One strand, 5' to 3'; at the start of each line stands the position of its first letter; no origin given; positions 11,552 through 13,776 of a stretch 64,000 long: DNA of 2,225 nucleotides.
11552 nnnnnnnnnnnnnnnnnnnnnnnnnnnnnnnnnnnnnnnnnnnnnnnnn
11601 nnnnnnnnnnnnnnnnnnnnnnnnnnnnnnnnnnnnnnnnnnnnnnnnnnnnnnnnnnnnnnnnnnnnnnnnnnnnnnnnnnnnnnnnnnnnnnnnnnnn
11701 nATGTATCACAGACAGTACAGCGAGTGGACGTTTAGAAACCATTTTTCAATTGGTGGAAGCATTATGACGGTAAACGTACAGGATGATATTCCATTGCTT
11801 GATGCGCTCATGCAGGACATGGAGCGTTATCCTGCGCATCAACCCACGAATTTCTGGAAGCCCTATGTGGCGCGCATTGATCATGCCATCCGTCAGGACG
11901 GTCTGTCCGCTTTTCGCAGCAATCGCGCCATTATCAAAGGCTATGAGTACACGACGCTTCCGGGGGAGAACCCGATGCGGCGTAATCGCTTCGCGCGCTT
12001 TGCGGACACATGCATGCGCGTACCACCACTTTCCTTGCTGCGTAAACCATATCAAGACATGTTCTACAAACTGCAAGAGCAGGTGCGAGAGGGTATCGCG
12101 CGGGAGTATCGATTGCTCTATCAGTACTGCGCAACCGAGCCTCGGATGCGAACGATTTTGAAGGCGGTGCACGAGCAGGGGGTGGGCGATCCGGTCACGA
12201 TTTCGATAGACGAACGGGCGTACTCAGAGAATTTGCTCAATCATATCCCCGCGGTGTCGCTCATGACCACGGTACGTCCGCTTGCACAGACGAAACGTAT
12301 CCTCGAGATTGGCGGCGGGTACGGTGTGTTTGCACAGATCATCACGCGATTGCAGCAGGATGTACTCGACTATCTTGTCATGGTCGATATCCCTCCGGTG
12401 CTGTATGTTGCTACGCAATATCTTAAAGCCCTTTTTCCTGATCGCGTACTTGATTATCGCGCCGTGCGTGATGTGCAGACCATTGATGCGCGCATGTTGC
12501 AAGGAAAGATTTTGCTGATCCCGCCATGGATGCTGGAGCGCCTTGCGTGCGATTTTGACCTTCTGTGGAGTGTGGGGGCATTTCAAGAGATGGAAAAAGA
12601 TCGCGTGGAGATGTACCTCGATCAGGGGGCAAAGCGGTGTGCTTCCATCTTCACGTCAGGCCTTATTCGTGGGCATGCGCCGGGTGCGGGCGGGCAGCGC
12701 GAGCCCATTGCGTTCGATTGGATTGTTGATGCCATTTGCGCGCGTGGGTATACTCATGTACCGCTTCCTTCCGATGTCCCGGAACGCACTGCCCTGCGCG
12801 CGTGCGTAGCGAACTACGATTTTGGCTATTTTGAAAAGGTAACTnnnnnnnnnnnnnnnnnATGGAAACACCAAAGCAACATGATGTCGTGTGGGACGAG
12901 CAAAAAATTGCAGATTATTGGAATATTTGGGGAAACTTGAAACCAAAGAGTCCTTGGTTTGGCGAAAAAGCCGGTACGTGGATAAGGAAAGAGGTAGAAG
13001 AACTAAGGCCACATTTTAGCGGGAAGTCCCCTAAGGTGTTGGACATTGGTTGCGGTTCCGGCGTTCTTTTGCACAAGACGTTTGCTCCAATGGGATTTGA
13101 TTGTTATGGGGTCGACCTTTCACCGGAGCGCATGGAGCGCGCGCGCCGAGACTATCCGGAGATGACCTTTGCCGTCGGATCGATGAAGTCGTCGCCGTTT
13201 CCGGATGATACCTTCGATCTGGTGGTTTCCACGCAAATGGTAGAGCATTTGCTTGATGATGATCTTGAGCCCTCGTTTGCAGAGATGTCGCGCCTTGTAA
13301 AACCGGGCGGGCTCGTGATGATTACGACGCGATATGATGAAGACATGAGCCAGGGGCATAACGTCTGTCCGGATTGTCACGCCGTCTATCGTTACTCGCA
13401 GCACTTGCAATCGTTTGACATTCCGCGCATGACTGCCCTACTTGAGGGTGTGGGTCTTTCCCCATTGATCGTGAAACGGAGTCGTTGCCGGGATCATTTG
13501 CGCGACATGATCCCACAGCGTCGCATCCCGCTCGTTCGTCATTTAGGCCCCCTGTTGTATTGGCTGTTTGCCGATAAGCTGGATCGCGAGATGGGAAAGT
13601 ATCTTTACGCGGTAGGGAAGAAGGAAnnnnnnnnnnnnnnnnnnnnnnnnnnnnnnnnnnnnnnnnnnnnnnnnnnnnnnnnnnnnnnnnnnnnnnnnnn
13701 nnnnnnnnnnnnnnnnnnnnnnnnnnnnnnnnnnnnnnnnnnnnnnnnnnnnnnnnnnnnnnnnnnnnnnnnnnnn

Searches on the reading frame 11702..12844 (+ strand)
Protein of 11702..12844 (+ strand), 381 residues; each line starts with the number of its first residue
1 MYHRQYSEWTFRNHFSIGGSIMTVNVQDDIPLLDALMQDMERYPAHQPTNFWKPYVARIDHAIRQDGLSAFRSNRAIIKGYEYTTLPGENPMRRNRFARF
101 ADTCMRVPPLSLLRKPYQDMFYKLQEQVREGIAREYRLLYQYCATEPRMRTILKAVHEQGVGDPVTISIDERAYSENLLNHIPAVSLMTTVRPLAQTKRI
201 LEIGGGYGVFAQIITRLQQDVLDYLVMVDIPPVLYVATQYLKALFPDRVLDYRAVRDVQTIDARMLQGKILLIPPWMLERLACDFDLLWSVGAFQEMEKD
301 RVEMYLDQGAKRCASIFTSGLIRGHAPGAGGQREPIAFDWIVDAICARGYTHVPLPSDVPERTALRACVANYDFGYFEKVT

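Call 3: search_protein_families(library=pfam, proteins=[window:11702-12844:+], max_evalue=0.001)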
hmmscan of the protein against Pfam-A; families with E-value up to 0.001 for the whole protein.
window:11702-12844:+ (381 aa): 0 families

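Call 48: search_protein_families(library=pfam, proteins=[window:11765-12844:+], max_evalue=5)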
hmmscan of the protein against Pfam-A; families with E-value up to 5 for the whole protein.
window:11765-12844:+ (360 aa): 3 families
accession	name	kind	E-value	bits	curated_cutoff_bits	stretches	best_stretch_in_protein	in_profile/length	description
PF00891.24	Methyltransf_2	-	0.0048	16.7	22.3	1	161-222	49-107/210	O-methyltransferase domain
PF13489.12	Methyltransf_23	-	0.025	14.8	27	1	173-211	20-54/164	Methyltransferase domain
PF01135.25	PCMT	-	0.23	11.7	20.3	1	165-203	63-101/210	Protein-L-isoaspartate(D-aspartate) O-methyltransferase (PCMT)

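Call 50: search_solved_structures(query=window:11765-12844:+, max_evalue=1)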
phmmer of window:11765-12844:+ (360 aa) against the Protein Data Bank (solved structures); distinct sequences matched with E-value up to 1: 4.
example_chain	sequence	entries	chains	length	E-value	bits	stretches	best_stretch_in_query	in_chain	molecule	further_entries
9exk_A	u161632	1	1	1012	0.65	12.4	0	86-137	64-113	De novo designed protein K12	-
3boh_A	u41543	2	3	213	0.66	12.3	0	258-304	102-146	Cadmium-specific carbonic anhydrase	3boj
7wdw_A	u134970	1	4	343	0.82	12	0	171-228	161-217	DSYB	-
7wdq_A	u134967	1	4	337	0.85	12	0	171-228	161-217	SAM-dependent MTHB methyltransferase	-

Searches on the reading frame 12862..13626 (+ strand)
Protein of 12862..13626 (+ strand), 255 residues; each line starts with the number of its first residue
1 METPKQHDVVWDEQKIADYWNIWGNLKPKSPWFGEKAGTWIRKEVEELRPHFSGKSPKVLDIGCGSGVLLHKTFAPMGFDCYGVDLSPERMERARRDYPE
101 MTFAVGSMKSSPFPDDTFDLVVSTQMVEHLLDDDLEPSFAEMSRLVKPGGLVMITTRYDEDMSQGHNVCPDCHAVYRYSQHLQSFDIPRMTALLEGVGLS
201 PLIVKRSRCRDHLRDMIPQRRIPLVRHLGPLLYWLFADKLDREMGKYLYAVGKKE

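Call 36: search_protein_families(library=pfam, proteins=[window:12862-13626:+], max_evalue=0.001)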
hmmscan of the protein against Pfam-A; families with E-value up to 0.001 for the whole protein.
window:12862-13626:+ (255 aa): 8 families
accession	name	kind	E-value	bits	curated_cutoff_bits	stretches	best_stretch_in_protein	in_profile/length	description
PF08241.18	Methyltransf_11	-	4.2e-22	79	21.2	1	60-154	1-95/95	Methyltransferase domain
PF13649.12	Methyltransf_25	-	1.5e-21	77.4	27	1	59-150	1-97/97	Methyltransferase domain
PF13489.12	Methyltransf_23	-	2.1e-18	67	27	1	42-200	10-160/164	Methyltransferase domain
PF13847.12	Methyltransf_31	-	1.2e-15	58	27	1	57-173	5-127/145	Methyltransferase domain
PF08242.18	Methyltransf_12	-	9.7e-13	49.1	30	1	60-151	1-97/98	Methyltransferase domain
PF02353.26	CMAS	-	1.6e-10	41.2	27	1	58-161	65-171/273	Mycolic acid cyclopropane synthetase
PF01209.24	Ubie_methyltran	-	5.2e-05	23.1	20.1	1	44-154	38-151/233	ubiE/COQ5 methyltransferase family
PF07021.18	MetW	-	0.00022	21.4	21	1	57-128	15-86/193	Methionine biosynthesis protein MetW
